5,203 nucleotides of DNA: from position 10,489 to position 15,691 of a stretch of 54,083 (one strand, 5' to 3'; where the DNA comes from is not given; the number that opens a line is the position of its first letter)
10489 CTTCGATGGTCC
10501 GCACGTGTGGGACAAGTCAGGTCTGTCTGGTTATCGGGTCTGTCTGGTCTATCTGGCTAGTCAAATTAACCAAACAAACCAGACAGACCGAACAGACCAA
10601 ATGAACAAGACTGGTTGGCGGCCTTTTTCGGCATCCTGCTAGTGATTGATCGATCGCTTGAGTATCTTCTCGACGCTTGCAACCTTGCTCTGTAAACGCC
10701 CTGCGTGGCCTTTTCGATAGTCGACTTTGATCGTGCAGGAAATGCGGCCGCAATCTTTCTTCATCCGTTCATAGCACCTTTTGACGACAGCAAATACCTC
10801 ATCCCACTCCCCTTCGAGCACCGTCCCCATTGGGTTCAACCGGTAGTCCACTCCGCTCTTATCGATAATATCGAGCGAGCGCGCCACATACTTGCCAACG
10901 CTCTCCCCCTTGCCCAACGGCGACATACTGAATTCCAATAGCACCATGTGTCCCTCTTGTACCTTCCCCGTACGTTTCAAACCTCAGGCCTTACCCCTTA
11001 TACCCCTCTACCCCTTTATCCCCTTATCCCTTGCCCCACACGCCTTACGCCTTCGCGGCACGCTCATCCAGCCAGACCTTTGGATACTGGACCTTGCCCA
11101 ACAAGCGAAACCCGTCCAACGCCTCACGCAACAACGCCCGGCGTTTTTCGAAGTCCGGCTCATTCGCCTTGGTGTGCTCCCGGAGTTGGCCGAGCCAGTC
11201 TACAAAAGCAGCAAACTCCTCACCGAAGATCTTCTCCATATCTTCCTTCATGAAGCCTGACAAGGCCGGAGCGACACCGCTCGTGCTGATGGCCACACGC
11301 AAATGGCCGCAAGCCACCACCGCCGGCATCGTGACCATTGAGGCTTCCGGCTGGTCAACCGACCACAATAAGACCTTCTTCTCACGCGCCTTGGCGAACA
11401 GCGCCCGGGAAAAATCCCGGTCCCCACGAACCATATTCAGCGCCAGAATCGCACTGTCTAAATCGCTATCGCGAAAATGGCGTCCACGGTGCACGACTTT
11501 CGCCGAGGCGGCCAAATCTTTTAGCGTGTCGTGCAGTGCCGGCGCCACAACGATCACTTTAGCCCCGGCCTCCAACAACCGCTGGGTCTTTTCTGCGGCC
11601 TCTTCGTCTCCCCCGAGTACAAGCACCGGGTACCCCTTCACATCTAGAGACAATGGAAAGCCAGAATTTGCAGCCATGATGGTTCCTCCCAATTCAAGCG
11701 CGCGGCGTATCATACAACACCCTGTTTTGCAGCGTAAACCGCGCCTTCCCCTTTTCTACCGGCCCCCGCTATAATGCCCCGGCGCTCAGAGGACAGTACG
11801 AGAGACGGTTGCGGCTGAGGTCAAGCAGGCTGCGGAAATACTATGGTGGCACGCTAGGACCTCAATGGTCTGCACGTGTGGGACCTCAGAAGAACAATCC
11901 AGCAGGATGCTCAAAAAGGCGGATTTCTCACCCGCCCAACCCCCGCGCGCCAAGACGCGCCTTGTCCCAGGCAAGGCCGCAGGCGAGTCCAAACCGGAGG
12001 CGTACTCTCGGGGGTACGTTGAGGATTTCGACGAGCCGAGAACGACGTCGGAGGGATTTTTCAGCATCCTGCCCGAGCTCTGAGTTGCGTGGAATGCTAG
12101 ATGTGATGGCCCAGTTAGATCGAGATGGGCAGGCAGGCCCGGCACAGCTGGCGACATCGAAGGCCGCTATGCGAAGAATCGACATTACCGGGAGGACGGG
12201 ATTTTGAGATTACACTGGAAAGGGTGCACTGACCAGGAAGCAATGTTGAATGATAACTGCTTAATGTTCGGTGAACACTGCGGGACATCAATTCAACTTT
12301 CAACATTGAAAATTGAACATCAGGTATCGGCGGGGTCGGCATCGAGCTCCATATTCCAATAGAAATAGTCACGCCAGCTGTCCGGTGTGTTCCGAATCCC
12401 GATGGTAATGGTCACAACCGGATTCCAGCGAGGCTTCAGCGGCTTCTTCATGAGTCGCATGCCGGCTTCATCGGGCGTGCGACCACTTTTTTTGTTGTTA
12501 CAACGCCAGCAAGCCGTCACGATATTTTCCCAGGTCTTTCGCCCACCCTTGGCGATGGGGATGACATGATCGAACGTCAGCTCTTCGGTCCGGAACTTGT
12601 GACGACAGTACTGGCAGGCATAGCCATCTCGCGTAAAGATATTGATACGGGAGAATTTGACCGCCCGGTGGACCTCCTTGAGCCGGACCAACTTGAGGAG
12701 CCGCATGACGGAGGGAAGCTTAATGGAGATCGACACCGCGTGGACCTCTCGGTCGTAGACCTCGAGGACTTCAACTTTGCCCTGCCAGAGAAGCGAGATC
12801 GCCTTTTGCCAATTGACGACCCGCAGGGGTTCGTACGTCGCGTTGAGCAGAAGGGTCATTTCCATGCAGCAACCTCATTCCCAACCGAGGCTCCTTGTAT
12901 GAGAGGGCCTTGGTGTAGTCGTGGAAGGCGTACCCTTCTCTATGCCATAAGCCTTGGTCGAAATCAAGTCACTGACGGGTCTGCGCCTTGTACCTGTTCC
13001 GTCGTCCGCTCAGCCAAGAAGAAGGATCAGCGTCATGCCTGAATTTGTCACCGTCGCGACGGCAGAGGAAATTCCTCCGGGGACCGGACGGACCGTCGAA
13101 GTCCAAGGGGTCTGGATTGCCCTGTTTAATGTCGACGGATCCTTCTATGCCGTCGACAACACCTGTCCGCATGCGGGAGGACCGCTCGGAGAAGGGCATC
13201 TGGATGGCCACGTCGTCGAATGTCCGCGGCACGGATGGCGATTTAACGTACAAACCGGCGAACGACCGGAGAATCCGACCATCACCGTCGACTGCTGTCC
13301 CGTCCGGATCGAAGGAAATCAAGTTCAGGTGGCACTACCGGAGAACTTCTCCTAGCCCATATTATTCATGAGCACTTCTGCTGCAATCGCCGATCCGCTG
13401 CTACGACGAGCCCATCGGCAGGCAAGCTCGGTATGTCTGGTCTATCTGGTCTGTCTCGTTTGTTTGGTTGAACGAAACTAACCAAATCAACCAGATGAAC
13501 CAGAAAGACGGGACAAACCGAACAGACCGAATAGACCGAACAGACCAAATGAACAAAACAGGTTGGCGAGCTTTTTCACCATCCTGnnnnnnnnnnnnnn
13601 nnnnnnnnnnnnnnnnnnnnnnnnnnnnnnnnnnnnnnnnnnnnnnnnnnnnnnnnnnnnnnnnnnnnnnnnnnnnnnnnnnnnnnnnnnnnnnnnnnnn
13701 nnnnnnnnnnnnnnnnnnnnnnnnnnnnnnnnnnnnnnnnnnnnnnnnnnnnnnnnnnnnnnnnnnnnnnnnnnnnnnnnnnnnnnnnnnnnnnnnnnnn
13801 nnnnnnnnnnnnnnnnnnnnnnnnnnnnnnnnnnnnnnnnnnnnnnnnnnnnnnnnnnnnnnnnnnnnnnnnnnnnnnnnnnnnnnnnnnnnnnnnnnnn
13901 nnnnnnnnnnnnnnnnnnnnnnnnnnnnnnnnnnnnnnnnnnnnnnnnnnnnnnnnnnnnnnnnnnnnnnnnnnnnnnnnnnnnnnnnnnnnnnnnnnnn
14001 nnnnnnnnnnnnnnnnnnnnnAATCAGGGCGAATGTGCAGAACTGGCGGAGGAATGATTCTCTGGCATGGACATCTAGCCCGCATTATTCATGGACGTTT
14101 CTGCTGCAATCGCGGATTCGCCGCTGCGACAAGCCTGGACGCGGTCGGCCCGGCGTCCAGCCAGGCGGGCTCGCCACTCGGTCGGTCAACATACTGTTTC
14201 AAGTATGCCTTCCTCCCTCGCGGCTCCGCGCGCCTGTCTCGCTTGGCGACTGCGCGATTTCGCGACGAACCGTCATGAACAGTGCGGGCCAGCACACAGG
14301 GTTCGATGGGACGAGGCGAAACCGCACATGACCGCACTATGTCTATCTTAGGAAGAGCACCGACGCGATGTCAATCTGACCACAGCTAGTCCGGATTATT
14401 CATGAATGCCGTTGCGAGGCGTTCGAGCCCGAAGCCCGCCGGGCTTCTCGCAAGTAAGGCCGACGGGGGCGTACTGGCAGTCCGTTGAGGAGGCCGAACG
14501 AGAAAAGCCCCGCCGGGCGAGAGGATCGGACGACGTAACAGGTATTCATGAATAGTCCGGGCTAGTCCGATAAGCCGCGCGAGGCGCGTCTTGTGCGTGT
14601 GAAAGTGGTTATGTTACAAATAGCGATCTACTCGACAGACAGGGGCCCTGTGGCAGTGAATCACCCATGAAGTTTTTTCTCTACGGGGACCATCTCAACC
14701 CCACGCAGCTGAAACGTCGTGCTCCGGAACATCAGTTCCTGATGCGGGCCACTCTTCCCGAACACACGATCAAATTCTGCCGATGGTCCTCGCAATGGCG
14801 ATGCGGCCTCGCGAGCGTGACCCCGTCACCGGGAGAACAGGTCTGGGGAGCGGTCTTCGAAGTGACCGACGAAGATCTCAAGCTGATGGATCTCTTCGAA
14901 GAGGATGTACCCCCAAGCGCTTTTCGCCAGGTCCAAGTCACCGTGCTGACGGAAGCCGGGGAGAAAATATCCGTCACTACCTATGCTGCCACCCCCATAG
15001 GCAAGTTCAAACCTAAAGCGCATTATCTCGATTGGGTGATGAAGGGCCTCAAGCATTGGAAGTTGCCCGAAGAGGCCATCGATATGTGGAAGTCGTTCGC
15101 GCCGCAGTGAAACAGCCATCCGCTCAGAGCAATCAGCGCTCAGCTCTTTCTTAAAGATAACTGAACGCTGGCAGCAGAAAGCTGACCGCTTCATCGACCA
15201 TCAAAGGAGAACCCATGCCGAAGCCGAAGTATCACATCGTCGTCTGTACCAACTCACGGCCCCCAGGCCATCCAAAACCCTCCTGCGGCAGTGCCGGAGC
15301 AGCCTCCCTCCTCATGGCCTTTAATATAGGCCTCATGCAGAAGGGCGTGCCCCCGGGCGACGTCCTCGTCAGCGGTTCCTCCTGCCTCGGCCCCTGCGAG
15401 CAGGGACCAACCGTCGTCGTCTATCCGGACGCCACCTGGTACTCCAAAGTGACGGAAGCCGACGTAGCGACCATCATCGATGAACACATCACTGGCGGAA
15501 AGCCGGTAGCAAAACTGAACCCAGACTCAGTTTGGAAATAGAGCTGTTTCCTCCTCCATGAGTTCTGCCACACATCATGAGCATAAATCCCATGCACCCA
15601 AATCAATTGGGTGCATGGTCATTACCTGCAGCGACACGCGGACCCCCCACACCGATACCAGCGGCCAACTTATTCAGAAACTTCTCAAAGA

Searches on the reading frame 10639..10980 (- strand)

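Call 65: search_protein_families(library=pfam, max_evalue=0.01, proteins=[window:10639-10980:-])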
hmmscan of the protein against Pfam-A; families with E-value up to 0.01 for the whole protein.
window:10639-10980:- (113 aa): 2 families
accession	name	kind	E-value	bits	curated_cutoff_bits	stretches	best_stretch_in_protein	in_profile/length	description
PF01910.22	Thiamine_BP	-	3.1e-30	104.4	24.9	1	16-104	2-92/92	Thiamine-binding protein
PF07615.16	Ykof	-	4.3e-05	24.3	21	1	16-80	5-68/81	YKOF-related Family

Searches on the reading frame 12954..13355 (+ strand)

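Call 65: search_protein_families(library=pfam, max_evalue=0.01, proteins=[window:12954-13355:+])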
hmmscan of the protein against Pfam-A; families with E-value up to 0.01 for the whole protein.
window:12954-13355:+ (133 aa): 3 families
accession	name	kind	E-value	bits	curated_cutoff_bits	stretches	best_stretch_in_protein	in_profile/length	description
PF00355.32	Rieske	-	6.9e-20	71.2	20.3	1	31-109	2-80/88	Rieske [2Fe-2S] domain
PF13806.12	Rieske_2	-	8.6e-15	55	27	1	31-127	2-104/104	Rieske-like [2Fe-2S] domain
PF22543.2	Rieske_4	-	1.8e-06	28.6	28.4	1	34-103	3-76/119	Soluble Rieske-type ferredoxin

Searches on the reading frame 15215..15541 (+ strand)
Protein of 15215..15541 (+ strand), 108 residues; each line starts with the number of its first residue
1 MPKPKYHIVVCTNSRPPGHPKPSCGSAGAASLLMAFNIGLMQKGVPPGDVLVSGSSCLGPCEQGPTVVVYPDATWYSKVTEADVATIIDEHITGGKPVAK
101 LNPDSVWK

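Call 65: search_protein_families(library=pfam, max_evalue=0.01, proteins=[window:15215-15541:+])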
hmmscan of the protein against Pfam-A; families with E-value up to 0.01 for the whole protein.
window:15215-15541:+ (108 aa): 2 families
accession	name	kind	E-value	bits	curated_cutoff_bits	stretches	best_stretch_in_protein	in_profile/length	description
PF01257.25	2Fe-2S_thioredx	-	7.4e-06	26.3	24.8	1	2-90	62-143/145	Thioredoxin-like [2Fe-2S] ferredoxin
PF06999.17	Suc_Fer-like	-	0.00027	21.5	34.9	1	24-100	111-187/191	Sucrase/ferredoxin-like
